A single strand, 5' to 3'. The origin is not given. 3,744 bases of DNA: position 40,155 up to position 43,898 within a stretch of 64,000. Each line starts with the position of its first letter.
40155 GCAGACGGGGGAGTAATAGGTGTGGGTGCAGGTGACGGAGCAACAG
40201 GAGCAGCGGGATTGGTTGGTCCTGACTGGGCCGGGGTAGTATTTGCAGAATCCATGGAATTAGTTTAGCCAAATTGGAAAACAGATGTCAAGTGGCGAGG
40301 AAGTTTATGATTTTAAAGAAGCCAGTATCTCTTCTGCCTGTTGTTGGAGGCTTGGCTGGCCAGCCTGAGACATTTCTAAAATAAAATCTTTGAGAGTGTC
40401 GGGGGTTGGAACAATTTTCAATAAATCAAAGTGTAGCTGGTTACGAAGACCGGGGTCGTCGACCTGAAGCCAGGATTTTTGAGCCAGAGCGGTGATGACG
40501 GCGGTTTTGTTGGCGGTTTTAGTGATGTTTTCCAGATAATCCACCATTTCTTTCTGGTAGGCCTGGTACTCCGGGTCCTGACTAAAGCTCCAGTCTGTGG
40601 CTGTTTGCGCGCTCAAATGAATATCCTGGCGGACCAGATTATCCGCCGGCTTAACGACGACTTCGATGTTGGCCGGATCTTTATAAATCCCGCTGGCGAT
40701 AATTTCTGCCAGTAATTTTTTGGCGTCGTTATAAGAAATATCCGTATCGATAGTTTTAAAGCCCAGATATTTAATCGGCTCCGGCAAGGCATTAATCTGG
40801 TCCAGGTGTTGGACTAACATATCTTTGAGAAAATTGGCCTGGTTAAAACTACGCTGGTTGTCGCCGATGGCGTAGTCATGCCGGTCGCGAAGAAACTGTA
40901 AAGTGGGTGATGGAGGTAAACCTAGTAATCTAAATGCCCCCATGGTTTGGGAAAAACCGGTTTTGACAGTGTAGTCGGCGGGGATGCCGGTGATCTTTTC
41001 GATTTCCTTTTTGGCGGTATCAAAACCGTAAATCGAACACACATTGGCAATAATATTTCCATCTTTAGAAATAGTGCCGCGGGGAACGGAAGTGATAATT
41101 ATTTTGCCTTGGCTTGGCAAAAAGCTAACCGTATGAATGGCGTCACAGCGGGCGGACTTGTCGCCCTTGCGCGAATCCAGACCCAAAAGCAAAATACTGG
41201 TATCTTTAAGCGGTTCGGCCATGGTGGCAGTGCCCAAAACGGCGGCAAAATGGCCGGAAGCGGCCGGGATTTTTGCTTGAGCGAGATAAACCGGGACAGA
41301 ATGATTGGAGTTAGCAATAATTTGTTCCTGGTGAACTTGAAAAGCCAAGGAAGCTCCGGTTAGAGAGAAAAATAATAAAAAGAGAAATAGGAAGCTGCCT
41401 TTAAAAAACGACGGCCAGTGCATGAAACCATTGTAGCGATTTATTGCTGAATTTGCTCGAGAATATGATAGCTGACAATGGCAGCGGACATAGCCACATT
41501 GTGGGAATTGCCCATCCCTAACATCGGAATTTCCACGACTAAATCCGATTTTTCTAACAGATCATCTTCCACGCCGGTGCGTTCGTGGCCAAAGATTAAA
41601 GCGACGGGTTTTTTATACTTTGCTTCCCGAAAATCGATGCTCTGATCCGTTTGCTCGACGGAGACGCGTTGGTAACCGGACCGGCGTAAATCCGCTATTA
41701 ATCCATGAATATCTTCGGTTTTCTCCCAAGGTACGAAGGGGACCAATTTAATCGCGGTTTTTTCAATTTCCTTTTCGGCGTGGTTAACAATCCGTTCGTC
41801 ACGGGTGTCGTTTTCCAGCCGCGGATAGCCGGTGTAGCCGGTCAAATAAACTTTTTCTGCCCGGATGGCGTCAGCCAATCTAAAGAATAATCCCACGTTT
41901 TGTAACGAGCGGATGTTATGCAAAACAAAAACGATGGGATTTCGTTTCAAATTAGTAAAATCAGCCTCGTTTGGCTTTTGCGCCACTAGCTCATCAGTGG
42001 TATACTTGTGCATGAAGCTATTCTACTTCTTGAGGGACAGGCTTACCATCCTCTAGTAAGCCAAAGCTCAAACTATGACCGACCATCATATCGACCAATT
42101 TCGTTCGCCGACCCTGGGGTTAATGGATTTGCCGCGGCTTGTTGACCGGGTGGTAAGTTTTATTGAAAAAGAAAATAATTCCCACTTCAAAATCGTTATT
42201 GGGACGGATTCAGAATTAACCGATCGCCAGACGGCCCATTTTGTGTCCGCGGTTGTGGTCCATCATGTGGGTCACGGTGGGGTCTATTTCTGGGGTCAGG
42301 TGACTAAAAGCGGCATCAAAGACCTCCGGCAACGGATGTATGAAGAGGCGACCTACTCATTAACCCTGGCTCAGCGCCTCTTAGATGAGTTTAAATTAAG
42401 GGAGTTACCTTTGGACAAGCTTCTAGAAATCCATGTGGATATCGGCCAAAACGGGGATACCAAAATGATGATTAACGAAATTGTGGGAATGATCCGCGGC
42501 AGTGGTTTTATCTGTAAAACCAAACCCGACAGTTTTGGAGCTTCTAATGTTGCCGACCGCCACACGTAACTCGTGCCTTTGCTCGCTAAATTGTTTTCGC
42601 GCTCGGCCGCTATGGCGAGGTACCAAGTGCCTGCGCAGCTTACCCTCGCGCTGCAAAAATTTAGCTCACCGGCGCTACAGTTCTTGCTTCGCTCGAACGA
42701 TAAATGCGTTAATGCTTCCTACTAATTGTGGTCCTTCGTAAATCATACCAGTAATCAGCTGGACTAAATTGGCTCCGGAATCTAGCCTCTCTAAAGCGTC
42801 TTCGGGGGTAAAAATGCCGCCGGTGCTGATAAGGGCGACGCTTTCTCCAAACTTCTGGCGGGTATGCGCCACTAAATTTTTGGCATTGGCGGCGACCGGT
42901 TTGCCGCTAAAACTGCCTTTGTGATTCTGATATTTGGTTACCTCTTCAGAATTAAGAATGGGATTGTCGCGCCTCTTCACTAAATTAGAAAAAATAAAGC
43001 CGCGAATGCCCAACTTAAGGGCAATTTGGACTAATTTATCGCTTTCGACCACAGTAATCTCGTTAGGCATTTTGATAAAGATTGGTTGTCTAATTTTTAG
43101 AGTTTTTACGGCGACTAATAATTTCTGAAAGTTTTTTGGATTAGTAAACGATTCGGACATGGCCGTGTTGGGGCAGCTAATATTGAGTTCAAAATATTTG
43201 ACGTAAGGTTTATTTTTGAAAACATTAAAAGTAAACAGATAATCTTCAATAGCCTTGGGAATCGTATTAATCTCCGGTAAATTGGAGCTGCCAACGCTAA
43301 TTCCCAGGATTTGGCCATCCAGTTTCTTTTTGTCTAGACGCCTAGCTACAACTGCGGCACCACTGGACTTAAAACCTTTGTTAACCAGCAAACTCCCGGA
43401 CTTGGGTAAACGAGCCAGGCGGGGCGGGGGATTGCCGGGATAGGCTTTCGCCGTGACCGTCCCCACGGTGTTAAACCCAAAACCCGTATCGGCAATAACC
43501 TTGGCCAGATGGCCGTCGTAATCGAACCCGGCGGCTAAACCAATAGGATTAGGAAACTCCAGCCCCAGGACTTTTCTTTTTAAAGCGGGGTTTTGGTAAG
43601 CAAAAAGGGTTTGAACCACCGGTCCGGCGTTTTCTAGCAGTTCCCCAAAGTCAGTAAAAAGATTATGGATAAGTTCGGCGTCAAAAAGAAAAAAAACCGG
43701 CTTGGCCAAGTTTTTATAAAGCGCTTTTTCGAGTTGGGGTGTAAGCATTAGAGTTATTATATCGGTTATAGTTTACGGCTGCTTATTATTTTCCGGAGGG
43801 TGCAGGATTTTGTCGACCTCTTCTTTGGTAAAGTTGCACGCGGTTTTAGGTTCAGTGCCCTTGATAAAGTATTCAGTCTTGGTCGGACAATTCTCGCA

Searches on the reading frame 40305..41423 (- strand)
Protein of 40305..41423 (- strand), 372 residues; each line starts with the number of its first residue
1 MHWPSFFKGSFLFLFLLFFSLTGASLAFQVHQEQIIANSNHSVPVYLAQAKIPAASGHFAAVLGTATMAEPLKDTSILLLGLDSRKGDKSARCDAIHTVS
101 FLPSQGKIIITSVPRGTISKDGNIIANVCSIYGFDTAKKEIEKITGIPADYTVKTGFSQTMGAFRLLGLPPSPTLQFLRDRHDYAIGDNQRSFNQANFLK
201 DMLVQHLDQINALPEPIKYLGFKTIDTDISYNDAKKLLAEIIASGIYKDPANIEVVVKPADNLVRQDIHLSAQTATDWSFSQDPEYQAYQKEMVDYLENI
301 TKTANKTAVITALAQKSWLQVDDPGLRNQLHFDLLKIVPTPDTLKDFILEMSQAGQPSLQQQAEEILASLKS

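Call 33: search_protein_families(library=pfam, proteins=[window:40305-41423:-], max_evalue=0.00001)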
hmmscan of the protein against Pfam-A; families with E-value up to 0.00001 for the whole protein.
window:40305-41423:- (372 aa): 1 family
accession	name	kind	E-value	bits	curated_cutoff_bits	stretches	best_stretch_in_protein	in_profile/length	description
PF03816.19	LytR_cpsA_psr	-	3.4e-06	27.7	24.6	0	92-158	1-74/150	LytR_cpsA_psr family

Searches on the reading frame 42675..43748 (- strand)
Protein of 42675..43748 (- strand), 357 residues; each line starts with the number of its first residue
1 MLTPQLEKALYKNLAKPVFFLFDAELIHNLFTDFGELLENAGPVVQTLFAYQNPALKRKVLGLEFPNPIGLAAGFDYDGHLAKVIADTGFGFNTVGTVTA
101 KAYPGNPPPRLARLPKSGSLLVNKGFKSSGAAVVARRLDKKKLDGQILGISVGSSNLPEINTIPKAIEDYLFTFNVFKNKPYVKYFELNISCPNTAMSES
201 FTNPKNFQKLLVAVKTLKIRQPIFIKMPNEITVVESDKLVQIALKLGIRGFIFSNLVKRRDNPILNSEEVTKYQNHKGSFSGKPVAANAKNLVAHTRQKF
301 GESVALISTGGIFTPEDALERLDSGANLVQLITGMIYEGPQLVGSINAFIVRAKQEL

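Call 33: search_protein_families(library=pfam, proteins=[window:42675-43748:-], max_evalue=0.00001)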
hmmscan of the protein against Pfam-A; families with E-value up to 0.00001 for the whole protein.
window:42675-43748:- (357 aa): 1 family
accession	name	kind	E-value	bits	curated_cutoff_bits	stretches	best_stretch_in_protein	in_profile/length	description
PF01180.27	DHO_dh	-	9.6e-57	192.8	27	1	56-347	2-284/291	Dihydroorotate dehydrogenase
